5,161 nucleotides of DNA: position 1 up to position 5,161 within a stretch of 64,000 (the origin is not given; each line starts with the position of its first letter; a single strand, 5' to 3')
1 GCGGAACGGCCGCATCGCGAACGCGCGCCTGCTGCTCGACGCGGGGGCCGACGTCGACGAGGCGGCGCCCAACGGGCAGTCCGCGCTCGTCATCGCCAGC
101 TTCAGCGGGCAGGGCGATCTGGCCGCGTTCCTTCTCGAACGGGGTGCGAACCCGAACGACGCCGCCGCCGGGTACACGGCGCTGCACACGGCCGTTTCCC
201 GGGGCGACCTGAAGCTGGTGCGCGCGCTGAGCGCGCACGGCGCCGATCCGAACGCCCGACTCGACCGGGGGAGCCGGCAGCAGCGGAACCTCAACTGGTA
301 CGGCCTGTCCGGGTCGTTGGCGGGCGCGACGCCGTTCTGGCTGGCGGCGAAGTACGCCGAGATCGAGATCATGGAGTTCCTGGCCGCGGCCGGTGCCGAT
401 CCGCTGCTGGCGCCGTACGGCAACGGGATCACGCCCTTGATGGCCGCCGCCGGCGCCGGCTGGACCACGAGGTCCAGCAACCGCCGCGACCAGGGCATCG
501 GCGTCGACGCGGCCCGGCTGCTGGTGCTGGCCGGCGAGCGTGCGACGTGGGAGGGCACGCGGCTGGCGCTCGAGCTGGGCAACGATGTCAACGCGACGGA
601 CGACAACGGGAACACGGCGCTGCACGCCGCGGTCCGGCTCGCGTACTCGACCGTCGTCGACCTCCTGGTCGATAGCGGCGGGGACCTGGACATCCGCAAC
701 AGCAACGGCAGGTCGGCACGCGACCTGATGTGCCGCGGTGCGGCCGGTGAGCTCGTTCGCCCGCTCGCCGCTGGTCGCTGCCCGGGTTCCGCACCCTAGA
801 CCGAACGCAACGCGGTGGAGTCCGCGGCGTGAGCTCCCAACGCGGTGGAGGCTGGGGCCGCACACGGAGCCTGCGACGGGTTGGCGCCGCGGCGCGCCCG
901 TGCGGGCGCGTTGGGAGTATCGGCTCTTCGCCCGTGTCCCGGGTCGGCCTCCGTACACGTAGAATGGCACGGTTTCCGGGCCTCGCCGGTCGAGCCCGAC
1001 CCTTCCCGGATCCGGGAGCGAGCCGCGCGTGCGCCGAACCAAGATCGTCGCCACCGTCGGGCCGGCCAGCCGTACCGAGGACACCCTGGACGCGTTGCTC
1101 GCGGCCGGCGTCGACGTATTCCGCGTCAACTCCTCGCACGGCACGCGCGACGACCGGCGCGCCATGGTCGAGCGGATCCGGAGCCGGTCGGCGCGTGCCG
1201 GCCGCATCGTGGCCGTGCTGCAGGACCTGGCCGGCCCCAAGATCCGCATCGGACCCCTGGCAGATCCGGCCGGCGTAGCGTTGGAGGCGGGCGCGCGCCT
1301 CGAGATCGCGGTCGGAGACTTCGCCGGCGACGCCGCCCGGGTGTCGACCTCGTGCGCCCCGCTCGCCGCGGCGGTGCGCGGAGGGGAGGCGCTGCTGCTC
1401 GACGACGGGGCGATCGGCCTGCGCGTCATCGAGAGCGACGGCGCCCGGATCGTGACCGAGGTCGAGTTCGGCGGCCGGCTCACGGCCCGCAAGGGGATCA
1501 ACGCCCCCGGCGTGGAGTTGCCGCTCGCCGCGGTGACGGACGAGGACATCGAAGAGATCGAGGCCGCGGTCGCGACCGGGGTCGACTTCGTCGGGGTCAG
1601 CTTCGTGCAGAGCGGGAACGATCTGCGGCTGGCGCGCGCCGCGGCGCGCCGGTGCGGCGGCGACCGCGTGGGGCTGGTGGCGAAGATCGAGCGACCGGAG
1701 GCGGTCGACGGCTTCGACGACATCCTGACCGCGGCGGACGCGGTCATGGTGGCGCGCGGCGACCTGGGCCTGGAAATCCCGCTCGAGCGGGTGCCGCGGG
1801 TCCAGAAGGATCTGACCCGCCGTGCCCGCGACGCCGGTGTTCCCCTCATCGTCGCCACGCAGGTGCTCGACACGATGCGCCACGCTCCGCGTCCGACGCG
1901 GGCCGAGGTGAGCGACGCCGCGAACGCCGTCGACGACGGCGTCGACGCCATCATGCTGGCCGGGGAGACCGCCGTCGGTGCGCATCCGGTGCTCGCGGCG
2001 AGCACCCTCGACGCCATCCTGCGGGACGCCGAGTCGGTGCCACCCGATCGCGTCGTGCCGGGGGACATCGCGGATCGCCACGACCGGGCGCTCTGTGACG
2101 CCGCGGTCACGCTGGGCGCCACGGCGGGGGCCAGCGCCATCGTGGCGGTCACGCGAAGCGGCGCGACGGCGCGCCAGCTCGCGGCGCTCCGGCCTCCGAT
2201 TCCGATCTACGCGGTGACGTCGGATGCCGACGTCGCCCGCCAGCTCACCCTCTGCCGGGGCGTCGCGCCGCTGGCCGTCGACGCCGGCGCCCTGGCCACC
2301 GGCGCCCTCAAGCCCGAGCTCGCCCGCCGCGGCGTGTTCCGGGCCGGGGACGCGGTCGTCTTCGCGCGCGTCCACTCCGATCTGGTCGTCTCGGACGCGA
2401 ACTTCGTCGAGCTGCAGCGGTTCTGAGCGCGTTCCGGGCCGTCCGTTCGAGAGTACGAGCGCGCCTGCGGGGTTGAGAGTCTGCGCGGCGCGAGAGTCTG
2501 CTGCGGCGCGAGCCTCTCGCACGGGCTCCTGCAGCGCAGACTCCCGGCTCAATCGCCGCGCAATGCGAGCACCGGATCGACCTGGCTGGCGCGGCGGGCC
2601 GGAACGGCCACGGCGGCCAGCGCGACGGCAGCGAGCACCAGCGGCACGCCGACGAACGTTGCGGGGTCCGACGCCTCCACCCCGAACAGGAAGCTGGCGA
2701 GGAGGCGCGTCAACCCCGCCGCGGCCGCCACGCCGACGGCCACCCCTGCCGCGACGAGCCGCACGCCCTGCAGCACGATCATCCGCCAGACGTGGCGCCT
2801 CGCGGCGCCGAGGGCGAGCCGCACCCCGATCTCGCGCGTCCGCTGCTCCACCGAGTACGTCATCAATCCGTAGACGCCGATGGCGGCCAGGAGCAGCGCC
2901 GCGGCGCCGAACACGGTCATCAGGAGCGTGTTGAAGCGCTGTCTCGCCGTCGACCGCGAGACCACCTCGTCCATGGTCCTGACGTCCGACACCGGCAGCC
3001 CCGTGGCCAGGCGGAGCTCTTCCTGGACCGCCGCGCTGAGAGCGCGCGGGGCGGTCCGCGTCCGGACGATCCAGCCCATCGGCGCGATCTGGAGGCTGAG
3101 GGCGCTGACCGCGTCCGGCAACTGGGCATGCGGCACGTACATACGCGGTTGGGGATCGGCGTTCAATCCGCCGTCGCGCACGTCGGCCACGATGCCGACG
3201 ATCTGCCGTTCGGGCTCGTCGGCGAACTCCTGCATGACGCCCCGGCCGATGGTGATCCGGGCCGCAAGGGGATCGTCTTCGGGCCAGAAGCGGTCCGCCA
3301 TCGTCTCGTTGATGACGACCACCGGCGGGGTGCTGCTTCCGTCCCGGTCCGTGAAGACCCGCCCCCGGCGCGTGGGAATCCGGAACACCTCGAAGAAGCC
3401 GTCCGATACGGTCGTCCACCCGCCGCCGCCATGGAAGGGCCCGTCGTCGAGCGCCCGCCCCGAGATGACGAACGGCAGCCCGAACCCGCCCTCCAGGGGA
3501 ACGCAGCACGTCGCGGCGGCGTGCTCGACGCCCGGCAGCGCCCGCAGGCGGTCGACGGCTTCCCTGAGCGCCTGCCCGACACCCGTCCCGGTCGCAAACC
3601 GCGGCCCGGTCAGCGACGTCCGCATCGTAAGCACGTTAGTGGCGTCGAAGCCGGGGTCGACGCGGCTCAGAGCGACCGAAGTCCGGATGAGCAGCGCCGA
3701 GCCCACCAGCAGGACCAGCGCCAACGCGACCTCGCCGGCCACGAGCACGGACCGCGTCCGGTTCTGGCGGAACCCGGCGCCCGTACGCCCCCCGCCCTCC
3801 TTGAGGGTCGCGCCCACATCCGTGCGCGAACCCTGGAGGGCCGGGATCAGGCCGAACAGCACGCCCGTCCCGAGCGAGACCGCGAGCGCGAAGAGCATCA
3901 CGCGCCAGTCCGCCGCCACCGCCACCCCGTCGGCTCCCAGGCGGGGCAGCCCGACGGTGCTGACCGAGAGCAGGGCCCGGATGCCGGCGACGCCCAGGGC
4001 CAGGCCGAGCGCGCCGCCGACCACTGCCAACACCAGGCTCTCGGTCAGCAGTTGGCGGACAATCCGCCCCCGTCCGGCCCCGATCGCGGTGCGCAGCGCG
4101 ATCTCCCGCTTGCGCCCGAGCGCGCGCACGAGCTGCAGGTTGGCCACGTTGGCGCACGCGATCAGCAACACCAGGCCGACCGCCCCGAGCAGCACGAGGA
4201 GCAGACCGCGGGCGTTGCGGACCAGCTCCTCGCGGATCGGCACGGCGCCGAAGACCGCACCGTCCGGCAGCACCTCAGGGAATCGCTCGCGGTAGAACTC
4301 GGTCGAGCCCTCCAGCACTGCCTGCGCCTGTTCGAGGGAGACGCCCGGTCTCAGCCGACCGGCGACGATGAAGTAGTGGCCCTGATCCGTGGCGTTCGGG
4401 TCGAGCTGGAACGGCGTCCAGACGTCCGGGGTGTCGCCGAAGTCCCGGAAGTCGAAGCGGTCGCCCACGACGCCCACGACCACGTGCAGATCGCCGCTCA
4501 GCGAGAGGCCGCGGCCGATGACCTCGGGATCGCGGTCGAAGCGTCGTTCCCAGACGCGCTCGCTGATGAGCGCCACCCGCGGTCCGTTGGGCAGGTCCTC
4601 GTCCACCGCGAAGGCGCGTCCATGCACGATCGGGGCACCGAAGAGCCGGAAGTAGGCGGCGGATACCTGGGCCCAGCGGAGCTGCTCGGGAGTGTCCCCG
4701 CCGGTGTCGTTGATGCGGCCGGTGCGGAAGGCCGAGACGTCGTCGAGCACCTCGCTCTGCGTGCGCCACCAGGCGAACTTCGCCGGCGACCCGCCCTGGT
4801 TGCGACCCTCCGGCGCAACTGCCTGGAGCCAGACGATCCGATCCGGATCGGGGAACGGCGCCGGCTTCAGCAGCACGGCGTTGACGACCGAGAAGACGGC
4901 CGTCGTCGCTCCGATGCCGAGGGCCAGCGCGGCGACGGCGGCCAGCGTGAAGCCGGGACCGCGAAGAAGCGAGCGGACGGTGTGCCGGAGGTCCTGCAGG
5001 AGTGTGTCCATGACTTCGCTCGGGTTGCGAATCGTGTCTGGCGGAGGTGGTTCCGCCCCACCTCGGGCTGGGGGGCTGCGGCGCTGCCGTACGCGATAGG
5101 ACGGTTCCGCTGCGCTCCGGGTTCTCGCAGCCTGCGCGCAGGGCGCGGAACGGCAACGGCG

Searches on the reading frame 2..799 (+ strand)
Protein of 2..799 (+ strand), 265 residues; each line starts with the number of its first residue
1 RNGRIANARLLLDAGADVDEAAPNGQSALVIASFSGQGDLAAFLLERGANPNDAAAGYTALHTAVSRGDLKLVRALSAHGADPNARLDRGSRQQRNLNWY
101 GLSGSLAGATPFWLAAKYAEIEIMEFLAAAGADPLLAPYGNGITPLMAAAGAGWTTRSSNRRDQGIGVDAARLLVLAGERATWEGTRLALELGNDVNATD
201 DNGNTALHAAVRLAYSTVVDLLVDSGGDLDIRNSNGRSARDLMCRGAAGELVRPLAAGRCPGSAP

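Call 10: search_protein_families(library=pfam, proteins=[window:2-799:+], max_evalue=0.001)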
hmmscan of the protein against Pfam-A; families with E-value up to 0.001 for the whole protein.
window:2-799:+ (265 aa): 5 families
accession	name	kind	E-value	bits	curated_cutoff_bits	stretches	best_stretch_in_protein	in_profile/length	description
PF00023.36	Ank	-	6.6e-28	95.7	21.1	2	57-86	2-31/33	Ankyrin repeat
PF12796.13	Ank_2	-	1.4e-27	96.5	27.3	2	3-85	8-88/90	Ankyrin repeats (3 copies)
PF13606.12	Ank_3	-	4.7e-23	78.9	22.3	1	57-85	2-30/30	Ankyrin repeat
PF13637.12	Ank_4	-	6.6e-23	80.7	22.7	3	39-76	11-49/50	Ankyrin repeats (many copies)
PF13857.12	Ank_5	-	8.7e-18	64.7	27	2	191-242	3-55/56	Ankyrin repeats (many copies)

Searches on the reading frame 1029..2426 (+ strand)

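Call 10: search_protein_families(library=pfam, proteins=[window:1029-2426:+], max_evalue=0.001)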
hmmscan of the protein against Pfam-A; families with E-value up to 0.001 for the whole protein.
window:1029-2426:+ (465 aa): 3 families
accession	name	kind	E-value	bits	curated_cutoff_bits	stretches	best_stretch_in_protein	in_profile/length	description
PF00224.27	PK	-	1.8e-97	326.8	30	1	1-323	1-327/328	Pyruvate kinase, barrel domain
PF02887.21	PK_C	-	1e-19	71.1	28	1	354-446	2-97/114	Pyruvate kinase, alpha/beta domain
PF00478.31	IMPDH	-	0.00021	20.8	25.6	1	3-56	92-145/345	IMP dehydrogenase / GMP reductase domain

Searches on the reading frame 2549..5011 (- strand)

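Call 6: search_protein_families(library=pfam, proteins=[window:2549-5011:-], max_evalue=0.1)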
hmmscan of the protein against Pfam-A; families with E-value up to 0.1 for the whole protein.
window:2549-5011:- (820 aa): 2 families
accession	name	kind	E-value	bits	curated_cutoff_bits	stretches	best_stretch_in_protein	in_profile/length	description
PF12704.14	MacB_PCD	-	2.5e-33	116.6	27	2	22-234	1-205/207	MacB-like periplasmic core domain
PF02687.27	FtsX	-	3.6e-29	101.7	25.5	2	700-812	2-119/120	FtsX-like permease C-terminal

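Call 7: search_protein_families(library=ncbifam, proteins=[window:2549-5011:-], max_evalue=0.1)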
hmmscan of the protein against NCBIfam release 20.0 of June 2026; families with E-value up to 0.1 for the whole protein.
window:2549-5011:- (820 aa): 5 families
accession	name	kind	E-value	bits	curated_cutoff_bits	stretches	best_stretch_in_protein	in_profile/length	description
TIGR03434.1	ADOP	subfamily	4.1e-265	881.8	622.3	1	4-819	1-802/803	ADOP family duplicated permease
NF007826.0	PRK10535.1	equivalog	3.4e-35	121.4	966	2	534-817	371-645/648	macrolide ABC transporter ATP-binding protein/permease MacB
NF041854.1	ABC_perm_YbbP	equivalog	0.0014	16.6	999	1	676-803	225-349/806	putative ABC transporter permease subunit YbbP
TIGR02212.1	lolCE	equivalog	0.032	13.1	362.45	0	278-344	273-339/411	lipoprotein-releasing ABC transporter permease subunit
NF038008.1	ABC_perm_DarB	equivalog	0.037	11.9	700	1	269-346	271-348/777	darobactin export ABC transporter permease subunit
